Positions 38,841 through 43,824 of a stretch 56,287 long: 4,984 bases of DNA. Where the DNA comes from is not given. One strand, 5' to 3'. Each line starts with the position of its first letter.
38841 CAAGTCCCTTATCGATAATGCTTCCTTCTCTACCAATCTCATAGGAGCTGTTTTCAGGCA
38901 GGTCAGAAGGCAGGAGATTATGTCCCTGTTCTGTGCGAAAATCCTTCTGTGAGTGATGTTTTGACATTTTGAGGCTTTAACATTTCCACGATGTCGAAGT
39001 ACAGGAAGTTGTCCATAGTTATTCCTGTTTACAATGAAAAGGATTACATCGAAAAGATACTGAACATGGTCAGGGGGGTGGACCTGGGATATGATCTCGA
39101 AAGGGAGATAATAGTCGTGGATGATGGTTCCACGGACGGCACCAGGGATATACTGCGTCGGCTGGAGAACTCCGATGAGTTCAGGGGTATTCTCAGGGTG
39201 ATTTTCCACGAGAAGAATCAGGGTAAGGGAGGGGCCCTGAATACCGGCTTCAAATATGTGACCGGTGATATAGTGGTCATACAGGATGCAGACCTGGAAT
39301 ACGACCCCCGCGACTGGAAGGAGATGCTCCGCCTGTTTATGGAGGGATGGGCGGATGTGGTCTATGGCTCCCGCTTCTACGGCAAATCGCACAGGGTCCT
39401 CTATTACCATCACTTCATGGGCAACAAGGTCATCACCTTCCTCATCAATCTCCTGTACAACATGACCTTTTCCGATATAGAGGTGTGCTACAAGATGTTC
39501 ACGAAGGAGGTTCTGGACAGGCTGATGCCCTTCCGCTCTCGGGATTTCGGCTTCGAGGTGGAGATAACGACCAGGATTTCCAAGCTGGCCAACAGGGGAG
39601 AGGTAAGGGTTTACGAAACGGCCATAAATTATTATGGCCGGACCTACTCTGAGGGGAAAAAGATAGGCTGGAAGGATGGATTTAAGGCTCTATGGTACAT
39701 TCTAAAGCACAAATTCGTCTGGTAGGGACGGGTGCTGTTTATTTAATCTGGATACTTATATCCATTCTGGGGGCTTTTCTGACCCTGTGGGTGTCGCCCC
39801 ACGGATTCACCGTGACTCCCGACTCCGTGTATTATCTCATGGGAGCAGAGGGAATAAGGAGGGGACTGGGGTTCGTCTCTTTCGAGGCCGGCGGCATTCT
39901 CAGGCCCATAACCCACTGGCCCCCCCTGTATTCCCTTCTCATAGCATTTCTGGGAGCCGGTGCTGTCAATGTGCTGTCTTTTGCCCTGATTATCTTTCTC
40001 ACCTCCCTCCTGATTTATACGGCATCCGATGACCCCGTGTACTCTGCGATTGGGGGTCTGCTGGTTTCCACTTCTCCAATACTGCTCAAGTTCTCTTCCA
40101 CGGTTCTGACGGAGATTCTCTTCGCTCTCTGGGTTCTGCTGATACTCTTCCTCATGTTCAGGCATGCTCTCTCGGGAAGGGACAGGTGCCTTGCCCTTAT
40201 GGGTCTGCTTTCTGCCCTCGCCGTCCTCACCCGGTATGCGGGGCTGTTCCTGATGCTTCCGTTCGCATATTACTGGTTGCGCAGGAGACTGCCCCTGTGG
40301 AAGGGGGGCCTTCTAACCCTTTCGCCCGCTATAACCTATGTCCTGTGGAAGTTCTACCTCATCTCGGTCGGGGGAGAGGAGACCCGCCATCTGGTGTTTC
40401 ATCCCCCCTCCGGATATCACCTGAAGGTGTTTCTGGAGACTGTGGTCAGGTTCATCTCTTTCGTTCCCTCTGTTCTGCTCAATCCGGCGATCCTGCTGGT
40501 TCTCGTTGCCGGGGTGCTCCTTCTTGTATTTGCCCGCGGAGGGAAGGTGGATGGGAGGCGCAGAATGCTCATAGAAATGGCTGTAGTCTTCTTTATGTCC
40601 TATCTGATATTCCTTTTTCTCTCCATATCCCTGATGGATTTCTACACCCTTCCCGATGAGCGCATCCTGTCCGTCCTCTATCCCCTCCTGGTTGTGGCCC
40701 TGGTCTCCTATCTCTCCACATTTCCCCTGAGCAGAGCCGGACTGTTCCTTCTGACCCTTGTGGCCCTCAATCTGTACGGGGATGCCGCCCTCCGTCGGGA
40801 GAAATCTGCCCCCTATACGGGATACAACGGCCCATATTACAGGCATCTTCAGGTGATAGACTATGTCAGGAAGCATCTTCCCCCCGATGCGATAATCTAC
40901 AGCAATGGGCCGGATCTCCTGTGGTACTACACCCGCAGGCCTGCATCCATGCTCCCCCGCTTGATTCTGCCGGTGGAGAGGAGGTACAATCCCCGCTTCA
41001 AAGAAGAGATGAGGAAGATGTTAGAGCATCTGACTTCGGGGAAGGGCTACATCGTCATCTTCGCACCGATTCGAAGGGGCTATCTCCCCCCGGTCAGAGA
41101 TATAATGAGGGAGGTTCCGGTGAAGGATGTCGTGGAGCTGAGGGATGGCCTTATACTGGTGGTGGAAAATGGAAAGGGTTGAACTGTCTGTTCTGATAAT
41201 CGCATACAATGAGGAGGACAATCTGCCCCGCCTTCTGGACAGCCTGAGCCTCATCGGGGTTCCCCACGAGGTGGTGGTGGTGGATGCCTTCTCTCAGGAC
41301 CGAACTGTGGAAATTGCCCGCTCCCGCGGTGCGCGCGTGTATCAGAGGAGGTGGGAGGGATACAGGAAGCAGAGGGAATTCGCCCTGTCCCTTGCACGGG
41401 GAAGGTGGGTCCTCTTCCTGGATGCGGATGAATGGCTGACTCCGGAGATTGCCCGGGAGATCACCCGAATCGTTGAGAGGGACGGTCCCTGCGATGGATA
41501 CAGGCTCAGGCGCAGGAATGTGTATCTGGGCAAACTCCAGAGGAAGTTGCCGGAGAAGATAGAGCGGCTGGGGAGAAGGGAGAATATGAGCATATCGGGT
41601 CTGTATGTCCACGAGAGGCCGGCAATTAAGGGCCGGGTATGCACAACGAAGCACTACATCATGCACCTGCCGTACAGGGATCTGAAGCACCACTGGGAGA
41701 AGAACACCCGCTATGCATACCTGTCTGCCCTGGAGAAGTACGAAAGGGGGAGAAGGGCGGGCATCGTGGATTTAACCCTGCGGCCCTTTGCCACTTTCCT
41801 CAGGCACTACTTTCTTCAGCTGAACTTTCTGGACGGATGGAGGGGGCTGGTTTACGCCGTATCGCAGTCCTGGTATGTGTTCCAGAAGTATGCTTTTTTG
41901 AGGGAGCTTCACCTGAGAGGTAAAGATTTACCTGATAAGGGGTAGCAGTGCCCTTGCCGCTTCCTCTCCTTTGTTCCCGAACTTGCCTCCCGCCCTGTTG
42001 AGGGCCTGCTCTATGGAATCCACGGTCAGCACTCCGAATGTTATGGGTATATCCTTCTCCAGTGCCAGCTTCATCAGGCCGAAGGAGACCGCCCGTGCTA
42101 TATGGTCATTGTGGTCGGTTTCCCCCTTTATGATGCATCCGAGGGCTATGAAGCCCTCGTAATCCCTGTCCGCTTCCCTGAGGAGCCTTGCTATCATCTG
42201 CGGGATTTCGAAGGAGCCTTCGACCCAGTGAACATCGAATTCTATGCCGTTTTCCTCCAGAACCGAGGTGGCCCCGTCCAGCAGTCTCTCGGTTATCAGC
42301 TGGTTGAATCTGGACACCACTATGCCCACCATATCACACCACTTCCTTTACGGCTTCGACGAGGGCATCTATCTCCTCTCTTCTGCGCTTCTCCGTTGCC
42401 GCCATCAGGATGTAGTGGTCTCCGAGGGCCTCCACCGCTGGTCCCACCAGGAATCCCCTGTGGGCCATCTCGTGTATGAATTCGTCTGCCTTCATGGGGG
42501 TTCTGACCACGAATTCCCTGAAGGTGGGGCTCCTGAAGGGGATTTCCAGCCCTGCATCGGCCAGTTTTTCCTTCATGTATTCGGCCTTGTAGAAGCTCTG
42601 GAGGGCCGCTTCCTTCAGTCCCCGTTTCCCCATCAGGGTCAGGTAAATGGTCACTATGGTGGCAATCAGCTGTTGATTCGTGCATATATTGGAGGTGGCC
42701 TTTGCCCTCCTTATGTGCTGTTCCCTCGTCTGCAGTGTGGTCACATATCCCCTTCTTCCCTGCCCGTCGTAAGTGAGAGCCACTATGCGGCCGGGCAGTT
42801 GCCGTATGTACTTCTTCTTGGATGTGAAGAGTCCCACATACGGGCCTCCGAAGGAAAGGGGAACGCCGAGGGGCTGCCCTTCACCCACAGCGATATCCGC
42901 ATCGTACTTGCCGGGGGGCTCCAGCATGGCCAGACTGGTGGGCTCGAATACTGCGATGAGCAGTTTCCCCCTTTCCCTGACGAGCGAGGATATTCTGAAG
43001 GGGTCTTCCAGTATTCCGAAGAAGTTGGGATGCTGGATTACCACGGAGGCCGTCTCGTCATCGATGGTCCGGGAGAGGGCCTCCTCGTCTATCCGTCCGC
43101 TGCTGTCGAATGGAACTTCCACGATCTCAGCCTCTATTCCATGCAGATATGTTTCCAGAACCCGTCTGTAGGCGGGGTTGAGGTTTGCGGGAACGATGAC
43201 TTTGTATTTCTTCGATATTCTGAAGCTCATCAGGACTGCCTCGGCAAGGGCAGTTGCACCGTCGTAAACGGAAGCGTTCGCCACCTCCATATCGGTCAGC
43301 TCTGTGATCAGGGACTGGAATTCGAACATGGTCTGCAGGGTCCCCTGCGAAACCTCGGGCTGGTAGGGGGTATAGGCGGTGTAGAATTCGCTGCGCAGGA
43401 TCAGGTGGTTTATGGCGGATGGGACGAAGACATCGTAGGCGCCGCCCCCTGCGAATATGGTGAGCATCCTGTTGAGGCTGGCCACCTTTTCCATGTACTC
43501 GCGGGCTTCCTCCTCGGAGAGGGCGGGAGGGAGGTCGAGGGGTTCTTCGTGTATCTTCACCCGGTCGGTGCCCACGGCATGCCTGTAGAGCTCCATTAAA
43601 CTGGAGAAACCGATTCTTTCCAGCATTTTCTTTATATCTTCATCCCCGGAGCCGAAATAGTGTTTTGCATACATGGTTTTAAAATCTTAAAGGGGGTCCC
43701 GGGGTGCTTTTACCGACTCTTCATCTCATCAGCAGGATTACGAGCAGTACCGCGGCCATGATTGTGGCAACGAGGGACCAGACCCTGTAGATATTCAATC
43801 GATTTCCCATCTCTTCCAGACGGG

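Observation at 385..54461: TAnAAT -10 boxes placed 6-8 nt before start codons: pervasive leaderless gene starts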

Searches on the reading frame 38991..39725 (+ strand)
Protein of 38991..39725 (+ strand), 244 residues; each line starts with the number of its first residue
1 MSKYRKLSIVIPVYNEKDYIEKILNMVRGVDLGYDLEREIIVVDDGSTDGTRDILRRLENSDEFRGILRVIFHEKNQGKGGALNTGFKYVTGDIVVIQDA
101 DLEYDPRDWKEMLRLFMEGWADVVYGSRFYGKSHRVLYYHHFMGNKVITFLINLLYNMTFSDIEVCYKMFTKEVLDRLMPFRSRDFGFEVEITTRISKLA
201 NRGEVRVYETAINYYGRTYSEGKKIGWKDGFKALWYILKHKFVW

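Call 40: search_protein_families(library=pfam, proteins=[window:38991-39725:+])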
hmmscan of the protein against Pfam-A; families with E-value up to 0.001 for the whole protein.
window:38991-39725:+ (244 aa): 4 families
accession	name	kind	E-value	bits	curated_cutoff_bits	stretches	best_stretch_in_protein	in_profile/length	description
PF00535.33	Glycos_transf_2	-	7.6e-41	140.3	23.3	1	8-178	1-167/168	Glycosyl transferase family 2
PF13641.12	Glyco_tranf_2_3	-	1.7e-09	38.5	27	1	7-116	3-111/230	Glycosyltransferase like family 2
PF10111.15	Glyco_tranf_2_2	-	2.1e-07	31.1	27.3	1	8-114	1-104/276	Glycosyltransferase like family 2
PF13704.12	Glyco_tranf_2_4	-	9.5e-06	26.5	27.5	1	15-101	2-81/98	Glycosyl transferase family 2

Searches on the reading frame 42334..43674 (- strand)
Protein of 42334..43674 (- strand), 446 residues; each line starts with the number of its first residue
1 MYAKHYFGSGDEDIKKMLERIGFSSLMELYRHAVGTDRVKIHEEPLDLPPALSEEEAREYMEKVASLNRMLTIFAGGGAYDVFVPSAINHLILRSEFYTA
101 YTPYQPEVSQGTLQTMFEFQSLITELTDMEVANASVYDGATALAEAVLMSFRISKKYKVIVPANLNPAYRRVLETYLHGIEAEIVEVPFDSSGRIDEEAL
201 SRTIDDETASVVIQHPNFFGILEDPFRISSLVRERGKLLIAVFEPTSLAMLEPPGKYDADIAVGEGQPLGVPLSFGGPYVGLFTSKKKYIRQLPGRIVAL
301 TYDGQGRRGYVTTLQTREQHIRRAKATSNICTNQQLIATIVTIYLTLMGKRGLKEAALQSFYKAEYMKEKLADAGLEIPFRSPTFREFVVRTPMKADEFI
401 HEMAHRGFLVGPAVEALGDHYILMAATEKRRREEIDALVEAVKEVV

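Call 53: search_protein_families(library=pfam, proteins=[window:42334-43674:-], max_evalue=0.00001)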
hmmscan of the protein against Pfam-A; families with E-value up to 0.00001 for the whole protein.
window:42334-43674:- (446 aa): 1 family
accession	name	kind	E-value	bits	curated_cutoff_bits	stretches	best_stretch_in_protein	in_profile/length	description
PF02347.22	GDC-P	-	9.4e-125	417.3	26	1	5-440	2-427/429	Glycine cleavage system P-protein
